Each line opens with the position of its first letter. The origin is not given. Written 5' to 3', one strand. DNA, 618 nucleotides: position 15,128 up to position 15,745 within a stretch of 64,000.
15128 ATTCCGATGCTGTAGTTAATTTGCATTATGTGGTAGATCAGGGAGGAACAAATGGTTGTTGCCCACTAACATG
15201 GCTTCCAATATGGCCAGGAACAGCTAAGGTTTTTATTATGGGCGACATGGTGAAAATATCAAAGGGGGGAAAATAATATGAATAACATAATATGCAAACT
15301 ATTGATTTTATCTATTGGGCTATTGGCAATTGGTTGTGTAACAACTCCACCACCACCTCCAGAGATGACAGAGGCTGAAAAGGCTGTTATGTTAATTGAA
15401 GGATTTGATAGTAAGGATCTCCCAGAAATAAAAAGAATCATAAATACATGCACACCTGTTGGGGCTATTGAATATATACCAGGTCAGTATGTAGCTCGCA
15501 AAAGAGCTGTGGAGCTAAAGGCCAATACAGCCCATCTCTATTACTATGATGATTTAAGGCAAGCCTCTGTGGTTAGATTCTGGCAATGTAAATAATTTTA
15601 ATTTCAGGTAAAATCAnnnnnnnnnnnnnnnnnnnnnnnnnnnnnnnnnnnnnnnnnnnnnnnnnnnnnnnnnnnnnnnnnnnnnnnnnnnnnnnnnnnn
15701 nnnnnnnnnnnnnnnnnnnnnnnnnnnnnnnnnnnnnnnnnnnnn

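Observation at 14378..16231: Tandem cluster of four small lipoproteins; two paralogs with poly-Pro tethers and an RcsF-like C-terminal motif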

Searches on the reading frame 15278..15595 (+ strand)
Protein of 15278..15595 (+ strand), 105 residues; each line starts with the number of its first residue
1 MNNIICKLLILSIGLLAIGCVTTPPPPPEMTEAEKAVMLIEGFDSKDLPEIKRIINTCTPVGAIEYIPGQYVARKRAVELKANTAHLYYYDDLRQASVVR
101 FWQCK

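Call 3: search_protein_families(library=pfam, proteins=[window:15278-15595:+], max_evalue=10)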
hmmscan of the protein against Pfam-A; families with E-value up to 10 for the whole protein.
window:15278-15595:+ (105 aa): 0 families

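Call 4: search_protein_families(library=ncbifam, proteins=[window:15278-15595:+], max_evalue=10)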
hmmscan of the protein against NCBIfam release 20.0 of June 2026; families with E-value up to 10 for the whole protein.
window:15278-15595:+ (105 aa): 1 family
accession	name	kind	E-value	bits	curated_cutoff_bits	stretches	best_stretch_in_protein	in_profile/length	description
NF041850.1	VI_secsys_TagV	equivalog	0.11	12.2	300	1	10-32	8-30/166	type VI secretion system accessory protein TagV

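Call 15: find_homologous_proteins(query=window:15278-15595:+, max_evalue=0.1)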
Query window:15278-15595:+ (105 aa): 3 proteins with E <= 0.1 among 5 candidates.
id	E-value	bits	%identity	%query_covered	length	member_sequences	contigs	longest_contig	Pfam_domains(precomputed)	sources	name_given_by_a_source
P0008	2.1e-63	229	99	100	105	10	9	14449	-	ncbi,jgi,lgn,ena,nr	ncbi:MAG TPA: hypothetical protein P5554_09645 [Spirochaetota bacterium]|nr:hypothetical protein [Sp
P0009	7.9e-40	153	92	72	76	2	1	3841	-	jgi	jgi:hypothetical protein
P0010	8.4e-31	124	57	100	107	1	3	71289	-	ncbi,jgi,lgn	jgi:hypothetical protein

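Call 30: search_solved_structures(query=A2, max_evalue=10)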
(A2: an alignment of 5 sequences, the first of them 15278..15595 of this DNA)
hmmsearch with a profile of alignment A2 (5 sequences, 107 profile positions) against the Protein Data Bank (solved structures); distinct sequences matched with E-value up to 10: 3.
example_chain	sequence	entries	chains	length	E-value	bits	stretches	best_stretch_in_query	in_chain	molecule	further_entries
4ff5_A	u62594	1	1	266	0.1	15.9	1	23-89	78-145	Glycosyl hydrolase 25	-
4iou_A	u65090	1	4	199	0.55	13.5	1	72-99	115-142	DNA dC->dU-editing enzyme APOBEC-3F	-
5hx4_A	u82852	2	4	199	1.6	12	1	72-95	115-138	DNA dC->dU-editing enzyme APOBEC-3F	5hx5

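Call 44: search_solved_structures(query=A6, max_evalue=10)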
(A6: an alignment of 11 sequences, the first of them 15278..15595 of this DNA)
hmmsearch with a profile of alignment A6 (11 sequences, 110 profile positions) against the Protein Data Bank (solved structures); distinct sequences matched with E-value up to 10: 1.
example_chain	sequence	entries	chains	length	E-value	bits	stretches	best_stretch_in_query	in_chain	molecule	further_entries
3pg0_A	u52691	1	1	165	2.6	11.5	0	77-103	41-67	ThreeFoil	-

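Call 48: predict_structure(alignment_id=A6)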
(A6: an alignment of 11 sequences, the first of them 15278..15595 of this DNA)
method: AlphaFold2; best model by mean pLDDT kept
length: 105 residues; sequences in the alignment: 11
mean_pLDDT: 87.6   pTM: 0.69
mean pLDDT of the five models: 87.6, 87.0, 85.8, 85.1, 85.0
residues with pLDDT >= 90: 70; 70-90: 14; 50-70: 21; < 50: 0
segments of 3 or more residues with pLDDT < 50: none
pLDDT, mean of each block of 10 residues (from residue 1): 62 62 84 97 88 96 96 97 96 95 97
secondary structure, 60 per line:
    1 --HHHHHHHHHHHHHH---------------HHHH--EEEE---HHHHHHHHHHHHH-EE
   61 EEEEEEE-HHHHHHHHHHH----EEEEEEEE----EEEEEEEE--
elements in order: H3-16 H32-35 E38-41 H45-57 E59-67 H69-79 E84-91 E96-103

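Call 51: fold_search(model_id=the predicted structure, library=pdb)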
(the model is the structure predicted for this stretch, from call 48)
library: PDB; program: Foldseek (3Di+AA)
matches with E <= 10: 106; with E <= 0.001: 0
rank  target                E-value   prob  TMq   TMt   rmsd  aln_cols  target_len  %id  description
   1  2ma4_MODEL_1_A        4.5e-01  0.84  0.47  0.61   3.2        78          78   12  Solution NMR Structure of yahO protein from Salmonella typhimurium, Northeast Structural Genomics Consortium ( (released 2013-08-28)
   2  4evu_A                5.5e-01  0.33  0.35  0.51   4.5        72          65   11  Crystal structure of C-terminal domain of putative periplasmic protein ydgH from S. enterica (released 2012-05-30)
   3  4evu_B                5.9e-01  0.28  0.34  0.48   4.8        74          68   12  Crystal structure of C-terminal domain of putative periplasmic protein ydgH from S. enterica (released 2012-05-30)
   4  6tr0_MODEL_1_A        1.0e+00  0.08  0.26  0.17  12.6        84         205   13  Solution structure of U2AF2 RRM1,2 (released 2020-05-06)
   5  2ma8_MODEL_1_A        1.4e+00  0.20  0.35  0.42   4.7        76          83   10  Solution NMR Structure of Salmonella typhimurium LT2 Secreted Protein SrfN: Northeast Structural Genomics Cons (released 2013-09-04)
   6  6cfw_A                1.4e+00  0.11  0.25  0.17  16.9       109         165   15  cryoEM structure of a respiratory membrane-bound hydrogenase (released 2018-05-23)
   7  7etj_I                1.8e+00  0.05  0.18  0.07  22.6       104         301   12  C5 portal vertex in the partially-enveloped virion capsid (released 2021-07-14)
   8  2w8m_A                1.8e+00  0.04  0.19  0.12  15.3       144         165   10  Structure of D212, a nuclease from a fusselovirus. (released 2009-02-03)
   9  1rus_A                2.2e+00  0.08  0.28  0.09   6.6        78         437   15  CRYSTAL STRUCTURE OF THE BINARY COMPLEX OF RIBULOSE-1,5-BISPHOSPHATE CARBOXYLASE AND ITS PRODUCT, 3-PHOSPHO-D-GLYCERAT (released 1991-10-15)
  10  6t8o_C                2.4e+00  0.05  0.25  0.08  11.4       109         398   11  Stalled FtsK motor domain bound to dsDNA end (released 2019-11-20)
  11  2jna_MODEL_1_A        2.7e+00  0.13  0.41  0.41  11.6        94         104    8  Solution NMR Structure of Salmonella typhimurium LT2 Secreted Protein STM0082: Northeast Structural Genomics C (released 2007-02-06)
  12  6t8g_C                2.7e+00  0.04  0.24  0.08  11.9       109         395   11  Stalled FtsK motor domain bound to dsDNA (released 2019-11-20)
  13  3drx_E                3.3e+00  0.03  0.20  0.14  12.0        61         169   10  X-ray crystal structure of human KCTD5 protein crystallized in high-salt buffer (released 2009-02-17)
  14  5c2c_C                3.5e+00  0.07  0.31  0.11   5.9        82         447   15  GWS1B RubisCO: Form II RubisCO derived from uncultivated Gallionellacea species (unliganded form) (released 2015-12-16)
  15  5w5q_B                3.5e+00  0.04  0.17  0.09   9.9        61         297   11  MAP4K4 in complex with inhibitor compound 12 (N3-methyl-10-(3-methyl-3-(5-methyloxazol-2-yl)but-1-yn-1-yl)-6,7-dihydro (released 2018-06-20)
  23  2m2j_MODEL_1_A        4.3e+00  0.09  0.37  0.49   4.5        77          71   10  Solution NMR structure of the N-terminal domain of STM1478 from Salmonella typhimurium LT2: Target STR147A of  (released 2013-05-08)
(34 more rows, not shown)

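Call 104: search_protein_families(library=padloc, proteins=[window:15278-15595:+], max_evalue=1)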
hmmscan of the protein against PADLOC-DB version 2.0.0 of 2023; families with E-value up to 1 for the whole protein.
window:15278-15595:+ (105 aa): 0 families

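Call 105: search_protein_families(library=phrogs, proteins=[window:15278-15595:+], max_evalue=1)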
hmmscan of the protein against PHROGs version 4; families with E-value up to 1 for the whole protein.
window:15278-15595:+ (105 aa): 1 family
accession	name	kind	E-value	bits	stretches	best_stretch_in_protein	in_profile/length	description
phrog_12844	-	unknown function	0.16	13.2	1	1-75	1-67/169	-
